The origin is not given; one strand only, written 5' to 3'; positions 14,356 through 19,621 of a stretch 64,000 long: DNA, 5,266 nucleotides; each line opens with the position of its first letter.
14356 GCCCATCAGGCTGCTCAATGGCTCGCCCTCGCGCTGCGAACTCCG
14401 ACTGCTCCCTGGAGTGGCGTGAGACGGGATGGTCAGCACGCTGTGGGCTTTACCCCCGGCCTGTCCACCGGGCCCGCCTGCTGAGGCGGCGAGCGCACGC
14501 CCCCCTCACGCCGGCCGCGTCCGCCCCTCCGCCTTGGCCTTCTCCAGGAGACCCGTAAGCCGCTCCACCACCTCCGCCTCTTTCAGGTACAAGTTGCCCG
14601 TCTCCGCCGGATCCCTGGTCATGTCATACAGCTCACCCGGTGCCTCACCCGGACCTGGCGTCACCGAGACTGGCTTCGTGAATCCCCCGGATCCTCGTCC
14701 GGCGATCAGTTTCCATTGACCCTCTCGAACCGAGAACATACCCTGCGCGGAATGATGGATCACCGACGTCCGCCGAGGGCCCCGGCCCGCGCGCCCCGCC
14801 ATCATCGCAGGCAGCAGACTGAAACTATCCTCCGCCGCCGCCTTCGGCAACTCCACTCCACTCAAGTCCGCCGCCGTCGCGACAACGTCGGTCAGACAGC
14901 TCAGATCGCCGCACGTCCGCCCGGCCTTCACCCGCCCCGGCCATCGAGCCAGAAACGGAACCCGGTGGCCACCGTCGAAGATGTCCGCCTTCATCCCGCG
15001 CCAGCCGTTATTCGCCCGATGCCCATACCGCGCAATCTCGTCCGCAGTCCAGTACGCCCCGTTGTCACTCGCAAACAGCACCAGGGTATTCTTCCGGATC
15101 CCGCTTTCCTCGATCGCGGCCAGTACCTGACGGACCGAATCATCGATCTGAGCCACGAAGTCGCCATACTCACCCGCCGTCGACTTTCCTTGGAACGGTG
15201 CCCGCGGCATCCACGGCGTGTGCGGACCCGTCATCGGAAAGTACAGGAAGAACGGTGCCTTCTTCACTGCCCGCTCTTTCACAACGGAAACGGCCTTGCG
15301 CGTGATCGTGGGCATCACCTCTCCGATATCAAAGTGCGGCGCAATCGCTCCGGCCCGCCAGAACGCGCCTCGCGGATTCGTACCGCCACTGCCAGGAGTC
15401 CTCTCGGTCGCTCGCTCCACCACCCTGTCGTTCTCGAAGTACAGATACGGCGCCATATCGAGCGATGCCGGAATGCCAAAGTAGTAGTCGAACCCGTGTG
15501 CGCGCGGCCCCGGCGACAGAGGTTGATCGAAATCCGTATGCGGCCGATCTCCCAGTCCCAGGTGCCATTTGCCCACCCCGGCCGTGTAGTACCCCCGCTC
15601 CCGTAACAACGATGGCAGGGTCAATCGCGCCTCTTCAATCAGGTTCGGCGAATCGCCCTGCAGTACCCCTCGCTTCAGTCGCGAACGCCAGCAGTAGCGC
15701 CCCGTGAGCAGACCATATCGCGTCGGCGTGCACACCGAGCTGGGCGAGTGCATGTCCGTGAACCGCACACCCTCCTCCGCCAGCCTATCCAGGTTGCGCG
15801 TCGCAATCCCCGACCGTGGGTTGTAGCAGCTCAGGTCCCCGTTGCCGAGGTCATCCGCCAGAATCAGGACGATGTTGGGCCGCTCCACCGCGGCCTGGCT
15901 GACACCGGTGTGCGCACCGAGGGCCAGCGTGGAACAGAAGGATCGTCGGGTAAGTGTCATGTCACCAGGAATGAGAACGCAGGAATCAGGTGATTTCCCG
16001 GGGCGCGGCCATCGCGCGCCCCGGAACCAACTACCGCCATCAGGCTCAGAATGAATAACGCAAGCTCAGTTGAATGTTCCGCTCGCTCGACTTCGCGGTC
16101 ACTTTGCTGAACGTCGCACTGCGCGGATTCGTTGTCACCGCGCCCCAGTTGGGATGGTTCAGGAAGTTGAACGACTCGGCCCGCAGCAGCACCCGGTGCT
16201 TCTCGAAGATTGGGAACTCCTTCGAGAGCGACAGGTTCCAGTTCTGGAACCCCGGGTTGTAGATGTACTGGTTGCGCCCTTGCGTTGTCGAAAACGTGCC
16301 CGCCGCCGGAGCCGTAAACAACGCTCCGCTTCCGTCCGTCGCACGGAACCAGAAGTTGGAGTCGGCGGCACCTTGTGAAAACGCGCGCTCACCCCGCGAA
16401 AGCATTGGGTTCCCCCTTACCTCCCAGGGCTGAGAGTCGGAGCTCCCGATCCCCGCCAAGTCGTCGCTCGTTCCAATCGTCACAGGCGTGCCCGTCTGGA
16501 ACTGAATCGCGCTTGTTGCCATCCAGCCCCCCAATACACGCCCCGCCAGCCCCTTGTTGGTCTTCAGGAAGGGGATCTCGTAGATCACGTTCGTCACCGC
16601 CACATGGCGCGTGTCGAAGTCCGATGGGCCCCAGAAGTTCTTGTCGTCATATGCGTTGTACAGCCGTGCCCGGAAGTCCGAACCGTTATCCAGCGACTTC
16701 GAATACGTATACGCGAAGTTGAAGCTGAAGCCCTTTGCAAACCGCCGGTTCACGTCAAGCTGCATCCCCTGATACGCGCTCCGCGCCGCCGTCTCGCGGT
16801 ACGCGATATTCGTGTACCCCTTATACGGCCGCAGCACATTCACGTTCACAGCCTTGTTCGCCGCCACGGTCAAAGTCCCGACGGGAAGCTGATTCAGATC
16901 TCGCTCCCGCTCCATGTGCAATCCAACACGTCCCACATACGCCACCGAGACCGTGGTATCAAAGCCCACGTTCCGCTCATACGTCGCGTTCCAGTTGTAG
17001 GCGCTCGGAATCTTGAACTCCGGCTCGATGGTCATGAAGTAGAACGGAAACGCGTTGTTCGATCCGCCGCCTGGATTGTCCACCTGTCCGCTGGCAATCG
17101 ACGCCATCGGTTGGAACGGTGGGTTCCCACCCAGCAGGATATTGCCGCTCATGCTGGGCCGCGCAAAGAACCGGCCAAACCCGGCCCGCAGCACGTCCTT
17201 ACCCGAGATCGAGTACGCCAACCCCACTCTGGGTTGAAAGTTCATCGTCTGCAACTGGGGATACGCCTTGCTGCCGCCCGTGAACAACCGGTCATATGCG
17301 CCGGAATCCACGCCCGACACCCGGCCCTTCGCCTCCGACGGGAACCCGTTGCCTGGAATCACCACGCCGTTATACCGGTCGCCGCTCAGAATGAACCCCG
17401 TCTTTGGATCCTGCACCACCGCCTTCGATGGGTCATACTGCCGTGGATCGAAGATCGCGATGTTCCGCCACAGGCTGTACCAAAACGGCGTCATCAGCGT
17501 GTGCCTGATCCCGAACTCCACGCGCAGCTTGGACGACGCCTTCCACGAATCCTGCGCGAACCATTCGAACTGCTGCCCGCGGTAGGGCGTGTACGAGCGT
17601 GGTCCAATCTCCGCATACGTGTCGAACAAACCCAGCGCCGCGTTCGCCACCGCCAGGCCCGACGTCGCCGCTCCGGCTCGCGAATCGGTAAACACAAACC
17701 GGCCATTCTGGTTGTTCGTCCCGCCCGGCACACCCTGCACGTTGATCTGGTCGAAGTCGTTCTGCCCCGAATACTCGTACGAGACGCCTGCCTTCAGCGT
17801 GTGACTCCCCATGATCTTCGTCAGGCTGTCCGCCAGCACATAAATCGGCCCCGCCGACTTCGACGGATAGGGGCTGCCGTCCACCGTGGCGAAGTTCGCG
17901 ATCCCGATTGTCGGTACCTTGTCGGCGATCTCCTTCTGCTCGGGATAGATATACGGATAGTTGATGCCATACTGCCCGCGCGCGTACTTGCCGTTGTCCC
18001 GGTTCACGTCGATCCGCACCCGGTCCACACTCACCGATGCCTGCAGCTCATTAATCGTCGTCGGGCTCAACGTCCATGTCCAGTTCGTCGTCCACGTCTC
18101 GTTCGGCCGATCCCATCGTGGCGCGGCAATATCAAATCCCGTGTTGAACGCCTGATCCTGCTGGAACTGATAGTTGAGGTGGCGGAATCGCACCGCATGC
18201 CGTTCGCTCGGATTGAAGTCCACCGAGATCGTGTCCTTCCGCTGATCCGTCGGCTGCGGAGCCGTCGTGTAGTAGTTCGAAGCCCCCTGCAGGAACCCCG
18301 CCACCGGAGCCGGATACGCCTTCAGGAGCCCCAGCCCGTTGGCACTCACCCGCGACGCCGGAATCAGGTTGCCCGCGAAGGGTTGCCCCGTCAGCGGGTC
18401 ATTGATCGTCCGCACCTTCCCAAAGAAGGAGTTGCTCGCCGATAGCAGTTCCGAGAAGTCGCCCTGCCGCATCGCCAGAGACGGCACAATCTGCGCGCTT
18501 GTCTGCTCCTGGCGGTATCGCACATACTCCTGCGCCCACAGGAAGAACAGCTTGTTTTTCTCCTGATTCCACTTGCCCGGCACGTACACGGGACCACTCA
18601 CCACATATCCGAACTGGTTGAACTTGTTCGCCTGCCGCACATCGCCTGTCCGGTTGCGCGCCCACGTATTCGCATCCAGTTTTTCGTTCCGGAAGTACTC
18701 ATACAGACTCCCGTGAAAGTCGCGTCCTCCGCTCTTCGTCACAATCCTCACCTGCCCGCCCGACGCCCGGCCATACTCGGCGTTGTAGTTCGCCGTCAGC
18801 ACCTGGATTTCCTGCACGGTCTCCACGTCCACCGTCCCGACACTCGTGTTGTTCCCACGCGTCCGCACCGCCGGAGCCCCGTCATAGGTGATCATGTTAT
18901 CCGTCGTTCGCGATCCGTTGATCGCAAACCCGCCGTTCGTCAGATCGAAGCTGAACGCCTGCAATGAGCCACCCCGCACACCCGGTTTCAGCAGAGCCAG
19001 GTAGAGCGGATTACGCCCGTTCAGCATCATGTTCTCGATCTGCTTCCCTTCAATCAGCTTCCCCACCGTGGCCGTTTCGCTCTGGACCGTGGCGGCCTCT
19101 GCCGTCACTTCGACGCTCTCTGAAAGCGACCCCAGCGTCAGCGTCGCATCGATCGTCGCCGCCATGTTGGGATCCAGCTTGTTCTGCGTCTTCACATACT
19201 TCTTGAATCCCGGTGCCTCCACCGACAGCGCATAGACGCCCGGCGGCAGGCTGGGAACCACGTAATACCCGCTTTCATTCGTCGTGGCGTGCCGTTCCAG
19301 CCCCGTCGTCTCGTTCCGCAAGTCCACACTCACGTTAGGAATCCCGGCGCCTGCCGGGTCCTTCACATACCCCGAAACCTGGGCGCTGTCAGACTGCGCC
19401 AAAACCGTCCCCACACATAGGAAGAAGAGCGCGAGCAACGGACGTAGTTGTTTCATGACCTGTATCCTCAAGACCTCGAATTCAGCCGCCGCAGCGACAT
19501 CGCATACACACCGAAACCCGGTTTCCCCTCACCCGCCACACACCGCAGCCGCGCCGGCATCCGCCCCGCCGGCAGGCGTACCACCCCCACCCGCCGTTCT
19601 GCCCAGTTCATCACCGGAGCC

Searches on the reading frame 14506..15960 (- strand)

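Call 56: search_protein_families(library=pfam, proteins=[window:14506-15960:-], max_evalue=0.001)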
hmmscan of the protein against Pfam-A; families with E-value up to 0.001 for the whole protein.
window:14506-15960:- (484 aa): 3 families
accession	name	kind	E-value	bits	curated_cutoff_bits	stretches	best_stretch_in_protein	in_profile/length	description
PF00884.28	Sulfatase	-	3.9e-45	154.9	25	1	28-369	1-301/301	Sulfatase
PF16347.10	SGSH_C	-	1.9e-08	35.1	29.3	1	327-475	11-151/154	N-sulphoglucosamine sulphohydrolase, C-terminal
PF01663.27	Phosphodiest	-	7e-05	23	23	0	264-305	183-224/342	Type I phosphodiesterase / nucleotide pyrophosphatase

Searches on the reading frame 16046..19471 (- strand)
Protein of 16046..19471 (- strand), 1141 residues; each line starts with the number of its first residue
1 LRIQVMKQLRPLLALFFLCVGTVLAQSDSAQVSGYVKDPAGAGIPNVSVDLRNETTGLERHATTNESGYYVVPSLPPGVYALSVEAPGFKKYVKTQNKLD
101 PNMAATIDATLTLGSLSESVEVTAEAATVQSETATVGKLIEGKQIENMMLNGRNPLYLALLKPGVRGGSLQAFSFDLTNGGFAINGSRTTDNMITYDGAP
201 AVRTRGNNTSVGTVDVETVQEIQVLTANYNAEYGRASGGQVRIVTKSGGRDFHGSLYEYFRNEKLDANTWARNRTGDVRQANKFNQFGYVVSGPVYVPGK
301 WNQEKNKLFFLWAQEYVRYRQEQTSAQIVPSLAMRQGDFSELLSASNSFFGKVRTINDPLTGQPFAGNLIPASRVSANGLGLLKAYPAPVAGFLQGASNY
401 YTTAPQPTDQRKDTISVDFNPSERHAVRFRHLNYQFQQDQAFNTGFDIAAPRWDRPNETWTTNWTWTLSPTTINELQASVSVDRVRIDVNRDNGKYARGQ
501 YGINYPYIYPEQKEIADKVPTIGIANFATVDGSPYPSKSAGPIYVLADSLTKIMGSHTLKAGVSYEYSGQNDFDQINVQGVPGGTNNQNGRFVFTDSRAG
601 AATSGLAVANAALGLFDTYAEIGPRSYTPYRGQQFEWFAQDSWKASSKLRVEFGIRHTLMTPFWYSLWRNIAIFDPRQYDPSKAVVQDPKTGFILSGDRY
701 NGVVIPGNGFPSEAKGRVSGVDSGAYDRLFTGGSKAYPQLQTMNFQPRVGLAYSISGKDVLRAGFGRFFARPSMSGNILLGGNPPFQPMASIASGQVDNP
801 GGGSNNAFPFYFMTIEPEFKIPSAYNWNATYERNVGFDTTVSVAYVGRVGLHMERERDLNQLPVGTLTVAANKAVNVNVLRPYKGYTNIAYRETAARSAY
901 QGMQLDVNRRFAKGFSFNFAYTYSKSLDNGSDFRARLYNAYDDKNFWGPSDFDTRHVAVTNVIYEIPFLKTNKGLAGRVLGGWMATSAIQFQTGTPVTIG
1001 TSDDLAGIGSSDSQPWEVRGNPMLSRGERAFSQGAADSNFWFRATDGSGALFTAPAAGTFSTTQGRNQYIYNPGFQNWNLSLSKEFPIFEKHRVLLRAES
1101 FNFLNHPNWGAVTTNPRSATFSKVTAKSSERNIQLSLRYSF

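Call 56: search_protein_families(library=pfam, proteins=[window:16046-19471:-], max_evalue=0.001)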
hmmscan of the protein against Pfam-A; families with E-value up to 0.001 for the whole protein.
window:16046-19471:- (1141 aa): 5 families
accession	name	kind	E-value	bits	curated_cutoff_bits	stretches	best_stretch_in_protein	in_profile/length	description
PF25183.1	OMP_b-brl_4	-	7.2e-185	617.2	30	1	244-1134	1-838/838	Outer membrane beta barrel domain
PF13620.12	CarboxypepD_reg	-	3.5e-20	72.6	32.3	1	31-112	1-82/82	Carboxypeptidase regulatory-like domain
PF07715.20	Plug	-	1.7e-06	29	23.9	1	161-239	31-106/107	TonB-dependent Receptor Plug Domain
PF13715.12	CarbopepD_reg_2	-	2e-06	28.1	32.2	1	32-97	1-63/88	CarboxypepD_reg-like domain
PF17210.9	SdrD_B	-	2.1e-06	28.3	29.7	1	36-109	16-87/112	SdrD B-like domain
